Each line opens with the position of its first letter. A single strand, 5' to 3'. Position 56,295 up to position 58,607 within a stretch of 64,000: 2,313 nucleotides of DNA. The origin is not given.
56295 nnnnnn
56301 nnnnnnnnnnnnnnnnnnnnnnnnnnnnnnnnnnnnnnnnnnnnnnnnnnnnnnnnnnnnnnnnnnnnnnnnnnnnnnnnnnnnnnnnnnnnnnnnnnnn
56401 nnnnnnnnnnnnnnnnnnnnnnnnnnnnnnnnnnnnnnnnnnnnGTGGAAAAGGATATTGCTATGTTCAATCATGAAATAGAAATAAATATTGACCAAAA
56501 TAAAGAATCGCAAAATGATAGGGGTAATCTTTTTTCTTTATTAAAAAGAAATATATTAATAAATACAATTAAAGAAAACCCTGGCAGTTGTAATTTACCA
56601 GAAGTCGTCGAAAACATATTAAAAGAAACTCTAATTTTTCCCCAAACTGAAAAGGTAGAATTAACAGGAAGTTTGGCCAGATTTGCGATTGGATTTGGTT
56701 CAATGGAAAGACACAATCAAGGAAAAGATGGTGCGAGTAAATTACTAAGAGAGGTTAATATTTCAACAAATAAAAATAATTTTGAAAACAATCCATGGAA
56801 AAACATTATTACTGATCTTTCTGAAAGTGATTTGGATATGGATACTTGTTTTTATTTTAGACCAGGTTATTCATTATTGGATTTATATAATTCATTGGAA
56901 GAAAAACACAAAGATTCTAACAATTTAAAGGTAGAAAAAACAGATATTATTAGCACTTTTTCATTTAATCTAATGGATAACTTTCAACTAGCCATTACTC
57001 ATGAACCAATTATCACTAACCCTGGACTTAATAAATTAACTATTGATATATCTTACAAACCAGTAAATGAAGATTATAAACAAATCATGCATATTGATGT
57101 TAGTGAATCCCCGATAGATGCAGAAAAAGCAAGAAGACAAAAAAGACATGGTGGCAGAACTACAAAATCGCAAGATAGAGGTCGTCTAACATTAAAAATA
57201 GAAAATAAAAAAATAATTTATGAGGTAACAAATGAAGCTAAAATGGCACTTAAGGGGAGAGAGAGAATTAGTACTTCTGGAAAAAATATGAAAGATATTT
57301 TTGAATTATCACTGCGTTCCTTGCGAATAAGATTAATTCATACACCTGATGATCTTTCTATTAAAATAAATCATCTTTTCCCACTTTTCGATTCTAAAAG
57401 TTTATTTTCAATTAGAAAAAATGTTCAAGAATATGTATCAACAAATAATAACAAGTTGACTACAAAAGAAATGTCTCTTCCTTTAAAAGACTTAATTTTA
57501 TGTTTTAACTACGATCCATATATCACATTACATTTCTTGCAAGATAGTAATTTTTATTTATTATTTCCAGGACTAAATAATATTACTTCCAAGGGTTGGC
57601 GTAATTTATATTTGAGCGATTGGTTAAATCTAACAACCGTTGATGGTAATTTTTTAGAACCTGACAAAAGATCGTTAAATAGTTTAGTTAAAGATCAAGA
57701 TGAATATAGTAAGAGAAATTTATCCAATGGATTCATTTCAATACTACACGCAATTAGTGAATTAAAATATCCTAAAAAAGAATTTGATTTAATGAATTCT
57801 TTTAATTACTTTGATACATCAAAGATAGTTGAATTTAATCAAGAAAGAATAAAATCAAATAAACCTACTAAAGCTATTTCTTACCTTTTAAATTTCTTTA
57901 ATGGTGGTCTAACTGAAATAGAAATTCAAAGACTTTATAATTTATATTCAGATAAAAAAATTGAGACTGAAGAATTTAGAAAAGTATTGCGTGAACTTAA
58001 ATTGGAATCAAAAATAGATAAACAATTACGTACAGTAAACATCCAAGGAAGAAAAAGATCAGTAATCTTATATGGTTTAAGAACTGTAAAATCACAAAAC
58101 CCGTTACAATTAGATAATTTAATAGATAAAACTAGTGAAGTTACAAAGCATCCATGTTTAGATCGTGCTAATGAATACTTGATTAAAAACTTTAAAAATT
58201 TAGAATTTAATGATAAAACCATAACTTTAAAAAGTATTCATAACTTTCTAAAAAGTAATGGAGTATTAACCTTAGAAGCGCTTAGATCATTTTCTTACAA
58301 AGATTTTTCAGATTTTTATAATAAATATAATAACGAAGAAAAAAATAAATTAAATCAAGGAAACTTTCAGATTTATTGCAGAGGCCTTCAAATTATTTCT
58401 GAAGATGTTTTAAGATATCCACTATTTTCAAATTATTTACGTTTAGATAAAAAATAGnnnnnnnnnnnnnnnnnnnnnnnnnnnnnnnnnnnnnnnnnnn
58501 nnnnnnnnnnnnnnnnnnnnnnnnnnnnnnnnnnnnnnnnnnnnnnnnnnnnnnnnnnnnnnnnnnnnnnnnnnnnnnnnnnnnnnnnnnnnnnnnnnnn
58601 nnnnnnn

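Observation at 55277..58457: Plus-strand island: atypical winged-helix regulator (wHTH at C-terminus, 300 aa unknown N-domain) coupled to a 670 aa protein of unknown function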

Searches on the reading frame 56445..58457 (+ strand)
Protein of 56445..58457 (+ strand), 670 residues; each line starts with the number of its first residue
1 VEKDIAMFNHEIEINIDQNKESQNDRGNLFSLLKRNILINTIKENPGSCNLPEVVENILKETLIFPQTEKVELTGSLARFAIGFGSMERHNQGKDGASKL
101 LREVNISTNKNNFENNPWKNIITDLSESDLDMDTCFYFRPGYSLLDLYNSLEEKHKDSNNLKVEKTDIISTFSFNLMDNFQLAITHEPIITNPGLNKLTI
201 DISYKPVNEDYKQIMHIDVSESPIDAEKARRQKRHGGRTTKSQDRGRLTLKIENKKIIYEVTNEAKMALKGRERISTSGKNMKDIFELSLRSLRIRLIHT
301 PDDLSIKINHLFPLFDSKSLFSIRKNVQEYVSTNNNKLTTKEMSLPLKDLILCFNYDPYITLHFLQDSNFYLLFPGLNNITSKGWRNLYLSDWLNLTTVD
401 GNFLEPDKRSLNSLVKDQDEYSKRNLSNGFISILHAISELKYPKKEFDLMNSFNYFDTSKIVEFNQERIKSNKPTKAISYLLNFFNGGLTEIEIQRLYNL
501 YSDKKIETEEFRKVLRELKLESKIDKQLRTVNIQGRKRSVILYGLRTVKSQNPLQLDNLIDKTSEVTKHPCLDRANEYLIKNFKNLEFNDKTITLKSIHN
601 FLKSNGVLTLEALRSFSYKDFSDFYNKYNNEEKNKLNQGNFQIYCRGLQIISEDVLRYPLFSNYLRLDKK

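Call 3: search_protein_families(library=pfam, proteins=[window:56445-58457:+], max_evalue=1)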
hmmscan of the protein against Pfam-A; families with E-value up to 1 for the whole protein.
window:56445-58457:+ (670 aa): 2 families
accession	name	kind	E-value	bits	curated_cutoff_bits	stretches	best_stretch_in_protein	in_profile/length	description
PF06859.18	Bin3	-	0.1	13.6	27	0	587-642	16-74/109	Bicoid-interacting protein 3 (Bin3)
PF06395.16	CDC24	-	0.47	11.2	21.3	0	137-178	9-53/89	CDC24 Calponin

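Call 4: search_protein_families(library=ncbifam, proteins=[window:56445-58457:+], max_evalue=1)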
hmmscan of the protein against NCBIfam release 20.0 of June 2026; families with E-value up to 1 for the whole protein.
window:56445-58457:+ (670 aa): 0 families

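Call 5: search_protein_families(library=padloc, proteins=[window:56445-58457:+], max_evalue=1)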
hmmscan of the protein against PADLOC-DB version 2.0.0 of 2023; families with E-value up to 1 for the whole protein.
window:56445-58457:+ (670 aa): 0 families

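Call 9: find_homologous_proteins(query=window:56445-58457:+)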
Query window:56445-58457:+ (670 aa): 6 proteins with E <= 0.001 among 8000 candidates.
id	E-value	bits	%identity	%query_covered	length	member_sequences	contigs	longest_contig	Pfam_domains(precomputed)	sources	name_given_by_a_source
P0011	0.0e+0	1382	93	100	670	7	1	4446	-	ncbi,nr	ncbi:MAG: hypothetical protein Q7T59_04170 [Candidatus Woesebacteria bacterium]|nr:hypothetical prot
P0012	0.0e+0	1189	82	99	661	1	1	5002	-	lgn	-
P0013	8.6e-270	915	65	99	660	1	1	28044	-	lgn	-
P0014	1.7e-179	617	48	98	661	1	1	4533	-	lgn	-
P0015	6.9e-168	578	45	99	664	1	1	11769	-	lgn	-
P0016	9.3e-142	492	43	94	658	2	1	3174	-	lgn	-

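Call 11: search_solved_structures(query=window:56445-58457:+, max_evalue=10)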
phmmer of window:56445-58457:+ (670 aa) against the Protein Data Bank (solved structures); distinct sequences matched with E-value up to 10: 0.

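Call 25: predict_structure(alignment_id=A2)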
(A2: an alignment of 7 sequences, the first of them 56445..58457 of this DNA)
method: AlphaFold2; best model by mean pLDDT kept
length: 670 residues; sequences in the alignment: 7
mean_pLDDT: 68.6   pTM: 0.45
mean pLDDT of the five models: 68.6, 57.0, 54.9, 52.0, 51.9
residues with pLDDT >= 90: 92; 70-90: 238; 50-70: 219; < 50: 121
segments of 3 or more residues with pLDDT < 50: 1-22, 108-111, 225-244, 271-280, 355-357, 395-422, 424-428, 442-444, 455-462, 532-535, 663-670
pLDDT, mean of each block of 10 residues (from residue 1): 25 32 71 81 80 90 89 79 60 60 58 56 66 85 91 91 89 89 85 73 84 85 52 40 63 89 63 43 52 52 58 55 61 57 61 53 59 58 57 45 41 42 49 56 49 45 72 88 77 87 87 91 80 56 74 84 75 86 68 89 91 90 88 82 92 77 44
secondary structure, 60 per line:
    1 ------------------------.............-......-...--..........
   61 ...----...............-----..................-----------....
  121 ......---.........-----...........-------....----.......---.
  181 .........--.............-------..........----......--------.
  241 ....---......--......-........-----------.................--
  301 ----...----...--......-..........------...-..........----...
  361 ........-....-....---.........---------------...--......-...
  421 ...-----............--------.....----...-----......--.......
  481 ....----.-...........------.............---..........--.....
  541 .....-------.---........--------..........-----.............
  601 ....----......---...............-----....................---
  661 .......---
elements in order (helices of 4 or more, strands of 3 or more residues): E25-28 H29-37 H39-44 H51-63 E68-74 H75-82 H88-105 H117-126 E130-138 H144-154 E162-165 E170-176 E180-189 E192-204 E212-221 H226-231 H240-244 E248-253 E256-261 H263-270 H282-298 E305-307 H317-322 H324-333 E344-346 H347-353 H358-368 H370-373 H375-378 H382-390 H411-416 H418-423 H429-440 H449-453 H466-471 H474-484 H491-501 H508-520 E524-533 E536-545 H557-564 H573-582 H588-604 H610-614 H618-632 H638-657 H661-667
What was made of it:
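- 56634..57110 (+): Region of the partner gene encoding the nucleotidyltransferase-like motif set (hG[GS] ... DxD ... hDh). Secondary structure order is helix 51-63, strand 68-74, helix 75-82, then a two-helix insertion, then strand 130-138 (call 25).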

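Call 29: fold_search(model_id=the predicted structure, library=pdb)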
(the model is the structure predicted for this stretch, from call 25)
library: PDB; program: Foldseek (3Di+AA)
matches with E <= 10: 647; with E <= 0.001: 0
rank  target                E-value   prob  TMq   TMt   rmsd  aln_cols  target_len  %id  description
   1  3ke7_B                2.2e-02  0.82  0.08  0.29  16.2       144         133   13  Crystal structure of putative ketosteroid isomerase (YP_001303366.1) from Parabacteroides distasonis ATCC 8503 at 1.45 (released 2009-11-03)
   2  3ke7_A                3.5e-02  0.75  0.08  0.29  15.9       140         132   14  Crystal structure of putative ketosteroid isomerase (YP_001303366.1) from Parabacteroides distasonis ATCC 8503 at 1.45 (released 2009-11-03)
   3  6vw4_B                1.2e-01  0.35  0.06  0.24  17.1       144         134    9  2.35 Angstrom structure of Caci_6494 from Catenulispora Acidiphila in complex with S-DNPA (released 2020-06-17)
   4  6vw4_A                1.4e-01  0.25  0.06  0.23  17.6       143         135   10  2.35 Angstrom structure of Caci_6494 from Catenulispora Acidiphila in complex with S-DNPA (released 2020-06-17)
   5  5n61_P                1.5e-01  0.08  0.07  0.08  27.3       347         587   12  RNA polymerase I initially transcribing complex (released 2017-04-05)
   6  5iep                  1.7e-01  0.30  0.07  0.26  16.0       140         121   11  Structure of CDL2.3b, a computationally designed Vitamin-D3 binder (released 2017-03-01)
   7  6p77_A                1.7e-01  0.23  0.06  0.22  17.2       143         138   10  2.5 Angstrom structure of Caci_6494 from Catenulispora Acidiphila (released 2020-06-17)
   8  3f7s                  2.0e-01  0.35  0.08  0.29  17.4       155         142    8  CRYSTAL STRUCTURE OF A NTF2-LIKE PROTEIN OF UNKNOWN FUNCTION (PP_4556) FROM PSEUDOMONAS PUTIDA KT2440 AT 2.11 A RESOLUTI (released 2008-11-25)
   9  3d9r_A                2.2e-01  0.25  0.07  0.25  16.6       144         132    8  Crystal structure of ketosteroid isomerase-like protein (YP_049581.1) from ERWINIA CAROTOVORA ATROSEPTICA SCRI1043 at  (released 2008-07-01)
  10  6e5u_A                2.3e-01  0.09  0.06  0.10  20.9       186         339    9  Crystal structure of the mRNA export receptor NXF1/NXT1 in complex with influenza virus NS1 protein (released 2019-04-24)
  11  5gpy_A                2.4e-01  1.00  0.09  0.32   7.4        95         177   17  Crystal structure of the human TFIIE complex (released 2016-11-02)
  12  3bb9_F                2.4e-01  0.20  0.06  0.24  16.9       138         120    9  Crystal structure of a putative ketosteroid isomerase (sfri_1973) from shewanella frigidimarina ncimb 400 at 1.80 A re (released 2007-11-20)
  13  5ien_A                2.5e-01  0.20  0.07  0.24  16.3       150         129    9  Structure of CDL2.2, a computationally designed Vitamin-D3 binder (released 2017-03-01)
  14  6d63_K                2.8e-01  0.47  0.08  0.35  15.3       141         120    8  The structure of AtzH: a little known member of the atrazine breakdown pathway (released 2018-11-14)
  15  3d9r_D                2.8e-01  0.21  0.07  0.25  16.5       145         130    7  Crystal structure of ketosteroid isomerase-like protein (YP_049581.1) from ERWINIA CAROTOVORA ATROSEPTICA SCRI1043 at  (released 2008-07-01)
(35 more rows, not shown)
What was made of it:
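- On Pol-beta-superfamily nucleotidyltransferase (gene 2): Foldseek against PDB gives CdnB E=0.28 and Pol X 0.4-0.6, all non-significant (call 29).
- Foldseek gives TFIIE-alpha winged helix at probability 1.0 and a PadR hit (call 29). The weak Foldseek hits of gene 2 include Pol lambda, beta and mu (call 29).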

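Call 31: search_protein_representatives(alignment_id=A2)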
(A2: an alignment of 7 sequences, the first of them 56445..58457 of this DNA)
Query: 7 sequences, 663 profile positions. Proteins with E-value up to 0.001 (for the whole library): 61; up to 1e-10: 53; up to 1e-30: 25. The best 61 are listed.
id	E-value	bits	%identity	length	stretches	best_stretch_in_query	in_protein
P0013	0.0e+00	1118.3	-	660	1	1-663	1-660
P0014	0.0e+00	1114.4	-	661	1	1-663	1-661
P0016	0.0e+00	1033.3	-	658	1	4-657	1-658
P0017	2.6e-226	769.6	-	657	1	1-656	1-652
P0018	4.2e-69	250.2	-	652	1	42-545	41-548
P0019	1.4e-56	208.8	-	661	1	63-547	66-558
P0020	1.2e-53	199.1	-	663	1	62-548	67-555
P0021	1.5e-53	198.8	-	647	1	63-544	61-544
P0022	1.2e-51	192.5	-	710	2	19-417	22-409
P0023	1.2e-51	192.5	-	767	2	40-422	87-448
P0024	2.8e-51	191.3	-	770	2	18-391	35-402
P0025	7.5e-48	180.0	-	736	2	13-436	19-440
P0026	8.6e-46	173.2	-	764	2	91-449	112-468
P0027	1.1e-41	159.6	-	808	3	163-398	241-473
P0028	2.7e-40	155.0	-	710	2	16-452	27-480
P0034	1.9e-35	139.0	-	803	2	11-433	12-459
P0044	8.3e-23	97.2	-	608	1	59-541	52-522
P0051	2.6e-17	79.1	-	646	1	48-541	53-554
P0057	1.7e-14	69.8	-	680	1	42-619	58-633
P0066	7.2e-11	57.8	-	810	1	41-387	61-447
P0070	1.1e-08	50.6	-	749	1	17-378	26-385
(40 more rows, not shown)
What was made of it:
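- The family is extremely rare, at 61 clusters in 1.84e9 (call 31).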

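Call 33: search_protein_families(library=pfam, alignment_id=A3, max_evalue=0.1)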
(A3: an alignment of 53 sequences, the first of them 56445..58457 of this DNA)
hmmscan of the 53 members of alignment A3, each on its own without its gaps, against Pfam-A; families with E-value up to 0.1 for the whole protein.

A. member 1, window:56445-58457:+ (670 aa): 0 families

B. families by the number of members that match (of 53 scanned): 17 families
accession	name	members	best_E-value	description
PF02002.24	TFIIE_alpha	1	0.00018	TFIIE alpha subunit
PF01086.22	Clathrin_lg_ch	1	0.0034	Clathrin light chain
PF22769.1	DCD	1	0.0046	dCTP deaminase-like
PF01978.25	TrmB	1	0.0046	Sugar-specific transcriptional regulator TrmB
PF07801.16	DUF1647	1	0.0084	Protein of unknown function (DUF1647)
PF02895.20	H-kinase_dim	1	0.021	Signal transducing histidine kinase, homodimeric domain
PF17783.7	CvfB_WH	1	0.025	CvfB-like winged helix domain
PF11399.14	DUF3192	1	0.027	Protein of unknown function (DUF3192)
PF03802.19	CitX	1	0.03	Apo-citrate lyase phosphoribosyl-dephospho-CoA transferase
PF11993.13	VC2046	1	0.045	VC2046 family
PF08100.18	Dimerisation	1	0.058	O-methyltransferase dimerisation domain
PF20231.3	DUF6589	1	0.068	Family of unknown function (DUF6589)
PF25329.1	C2_GDE1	1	0.071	GDE1-like C2 domain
PF09001.16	DUF1890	1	0.074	Domain of unknown function (DUF1890)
PF21866.1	DUF6915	1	0.076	Domain of unknown function (DUF6915)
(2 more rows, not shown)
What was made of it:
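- Family members give weak TFIIE_alpha, TrmB and CvfB_WH Pfam hits (call 33).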

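Call 34: search_solved_structures(query=A3, max_evalue=10, show_alignments=3)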
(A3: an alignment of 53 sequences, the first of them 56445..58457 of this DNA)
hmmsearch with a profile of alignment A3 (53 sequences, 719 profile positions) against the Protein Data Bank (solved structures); distinct sequences matched with E-value up to 10: 1.
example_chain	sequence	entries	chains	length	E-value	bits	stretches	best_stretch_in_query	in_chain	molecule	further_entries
1y6z_A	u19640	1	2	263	0.21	13.1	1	582-684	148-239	heat shock protein, putative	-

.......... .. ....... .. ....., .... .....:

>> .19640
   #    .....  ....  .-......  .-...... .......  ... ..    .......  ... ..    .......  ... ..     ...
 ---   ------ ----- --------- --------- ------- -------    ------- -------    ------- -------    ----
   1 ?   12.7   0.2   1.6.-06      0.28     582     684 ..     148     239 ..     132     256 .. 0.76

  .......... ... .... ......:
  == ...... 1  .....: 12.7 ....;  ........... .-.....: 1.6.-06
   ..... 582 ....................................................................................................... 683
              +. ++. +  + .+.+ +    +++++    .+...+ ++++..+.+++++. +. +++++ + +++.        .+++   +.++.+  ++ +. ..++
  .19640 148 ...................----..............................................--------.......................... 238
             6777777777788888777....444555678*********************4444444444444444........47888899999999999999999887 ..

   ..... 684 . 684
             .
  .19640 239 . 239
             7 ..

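Call 37: find_encoding_contigs(protein=P0018, flank=8000, max_places=3)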
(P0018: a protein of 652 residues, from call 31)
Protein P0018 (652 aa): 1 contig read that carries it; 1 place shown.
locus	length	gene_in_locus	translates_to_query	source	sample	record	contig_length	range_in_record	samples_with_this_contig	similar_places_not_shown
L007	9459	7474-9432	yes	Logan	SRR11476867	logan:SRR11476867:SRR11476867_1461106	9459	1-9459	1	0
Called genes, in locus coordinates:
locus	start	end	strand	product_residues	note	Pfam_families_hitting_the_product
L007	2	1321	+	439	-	?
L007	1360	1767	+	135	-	PF04020:Phage_holin_4_2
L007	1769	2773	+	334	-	PF01933:CofD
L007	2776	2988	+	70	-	PF03840:SecG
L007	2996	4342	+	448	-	PF00496:SBP_bac_5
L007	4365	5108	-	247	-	PF02535:Zip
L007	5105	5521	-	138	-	PF01475:FUR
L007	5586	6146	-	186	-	PF00188:CAP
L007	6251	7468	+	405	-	PF00486:Trans_reg_C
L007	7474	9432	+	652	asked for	-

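Call 38: find_encoding_contigs(protein=P0022, flank=8000, max_places=3)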
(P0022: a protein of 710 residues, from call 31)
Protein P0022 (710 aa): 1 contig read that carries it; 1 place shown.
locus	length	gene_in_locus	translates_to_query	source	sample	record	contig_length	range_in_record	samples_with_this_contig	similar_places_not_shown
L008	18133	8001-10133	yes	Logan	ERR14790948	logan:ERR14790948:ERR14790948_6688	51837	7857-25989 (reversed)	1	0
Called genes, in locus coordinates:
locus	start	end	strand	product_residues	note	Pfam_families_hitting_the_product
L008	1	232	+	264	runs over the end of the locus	-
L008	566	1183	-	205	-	-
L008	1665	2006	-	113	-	-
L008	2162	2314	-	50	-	-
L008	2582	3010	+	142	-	PF03946:Ribosomal_L11_N, PF00298:Ribosomal_L11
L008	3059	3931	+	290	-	PF00687:Ribosomal_L1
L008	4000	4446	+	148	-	-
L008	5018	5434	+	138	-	-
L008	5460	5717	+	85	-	-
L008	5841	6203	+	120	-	-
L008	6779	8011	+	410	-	PF00486:Trans_reg_C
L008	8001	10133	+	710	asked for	-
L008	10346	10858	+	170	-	PF00466:Ribosomal_L10, PF27436:RL10_C (weak)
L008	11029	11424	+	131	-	PF16320:Ribosomal_L12_N, PF00542:Ribosomal_L12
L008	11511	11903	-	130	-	-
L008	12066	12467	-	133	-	-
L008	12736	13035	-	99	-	-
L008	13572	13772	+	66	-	PF12728:HTH_17, PF13411:MerR_1, PF00376:MerR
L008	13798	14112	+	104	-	-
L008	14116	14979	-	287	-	PF16268:DUF4921 (faint), PF01087:GalP_UDP_transf (weak)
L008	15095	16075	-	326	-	PF01467:CTP_transf_like, PF04019:DUF359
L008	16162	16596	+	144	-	-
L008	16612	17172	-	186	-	-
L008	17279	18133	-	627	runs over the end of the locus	PF00456:Transketolase_N, PF13292:DXP_synthase_N (weak), PF02779:Transket_pyr, PF02780:Transketolase_C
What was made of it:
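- CAP synteny and the promoter are conserved across deep divergence, and one copy lies between rplA and rplJ (call 38); both point to vertical, chromosomal inheritance.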

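Call 40: find_related_loci(query=A2, collection=genome_contigs, flank=6000)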
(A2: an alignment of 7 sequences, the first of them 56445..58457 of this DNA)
Query A2 (670 aa) in genome_contigs; peptide patterns used: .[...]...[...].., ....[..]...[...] (x = any residue, [..] = any of these).
224 stretches matched a pattern, but none encodes a relative of the query by tblastn (E <= 1e-3).
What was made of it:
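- Tried and rejected: The scan with gene-2 patterns found nothing (call 40).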

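Call 45: search_protein_families(library=pfam, proteins=[L008:6779-8011:+], max_evalue=0.1)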
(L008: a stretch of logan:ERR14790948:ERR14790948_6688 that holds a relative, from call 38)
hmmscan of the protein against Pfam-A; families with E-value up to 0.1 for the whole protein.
L008:6779-8011:+ (410 aa): 2 families
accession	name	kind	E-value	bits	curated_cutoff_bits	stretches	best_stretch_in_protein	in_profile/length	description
PF00486.34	Trans_reg_C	-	9.1e-12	45.3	26.2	1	332-404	7-77/77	Transcriptional regulatory protein, C terminal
PF14457.11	Prok-E2_A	-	0.088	12.7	25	0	293-382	32-122/163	Prokaryotic E2 family A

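Call 50: fold_search(model_id=the predicted structure, library=viral)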
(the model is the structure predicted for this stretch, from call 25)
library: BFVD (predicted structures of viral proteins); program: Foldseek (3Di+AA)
matches with E <= 10: 785; with E <= 0.001: 0
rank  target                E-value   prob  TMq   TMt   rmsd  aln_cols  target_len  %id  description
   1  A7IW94                2.6e-02  0.97  0.11  0.34   6.4       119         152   13  Uncharacterized protein b219L [Paramecium bursaria Chlorella virus NY2A]
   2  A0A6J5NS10            4.0e-02  0.09  0.08  0.07  38.7       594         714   12  Uncharacterized protein [uncultured Caudovirales phage]
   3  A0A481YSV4            5.0e-02  0.72  0.09  0.33  17.3       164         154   10  Uncharacterized protein [Marseillevirus LCMAC101]
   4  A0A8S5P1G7            7.0e-02  0.96  0.11  0.33   5.9       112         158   11  Uncharacterized protein [Myoviridae sp. ctLnO19]
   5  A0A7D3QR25            7.0e-02  0.85  0.09  0.10  17.3       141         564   12  (no name in the UniProt tables at hand)
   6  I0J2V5                8.4e-02  0.30  0.08  0.13  28.0       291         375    9  Uncharacterized protein [Dickeya phage vB-DsoM-LIMEstone1]
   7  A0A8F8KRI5            1.2e-01  0.28  0.10  0.10  15.9       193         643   12  Uncharacterized protein [Clandestinovirus]
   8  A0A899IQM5            1.3e-01  0.94  0.09  0.36  16.8       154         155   12  (no name in the UniProt tables at hand)
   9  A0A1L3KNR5            1.4e-01  0.10  0.08  0.06  31.2       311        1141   13  RNA-binding protein [Hubei reo-like virus 11]
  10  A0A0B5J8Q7            1.6e-01  0.94  0.08  0.37   8.2        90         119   11  Uncharacterized protein [Pandoravirus inopinatum]
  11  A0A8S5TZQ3            1.7e-01  0.14  0.07  0.16  20.9       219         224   12  Large polyvalent protein-associated domain 3 [Myoviridae sp. cttph48]
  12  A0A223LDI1            1.7e-01  0.14  0.09  0.14  18.5       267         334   14  Uncharacterized protein [Bacillus phage PBS1]
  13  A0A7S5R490            2.0e-01  0.33  0.10  0.22  24.7       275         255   13  (no name in the UniProt tables at hand)
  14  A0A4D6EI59            2.3e-01  0.47  0.08  0.27  15.0       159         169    8  Uncharacterized protein [Pandoravirus celtis]
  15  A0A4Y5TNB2            2.3e-01  0.41  0.07  0.19  22.4       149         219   10  (no name in the UniProt tables at hand)
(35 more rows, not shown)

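Call 70: search_protein_families(library=phrogs, proteins=[window:56445-58457:+], max_evalue=0.01)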
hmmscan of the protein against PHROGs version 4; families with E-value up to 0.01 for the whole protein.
window:56445-58457:+ (670 aa): 0 families
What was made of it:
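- Checked: The partner matches no family in Pfam, NCBIfam, PADLOC, PHROGs or PDB sequences (calls 3-5, 11, 70).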
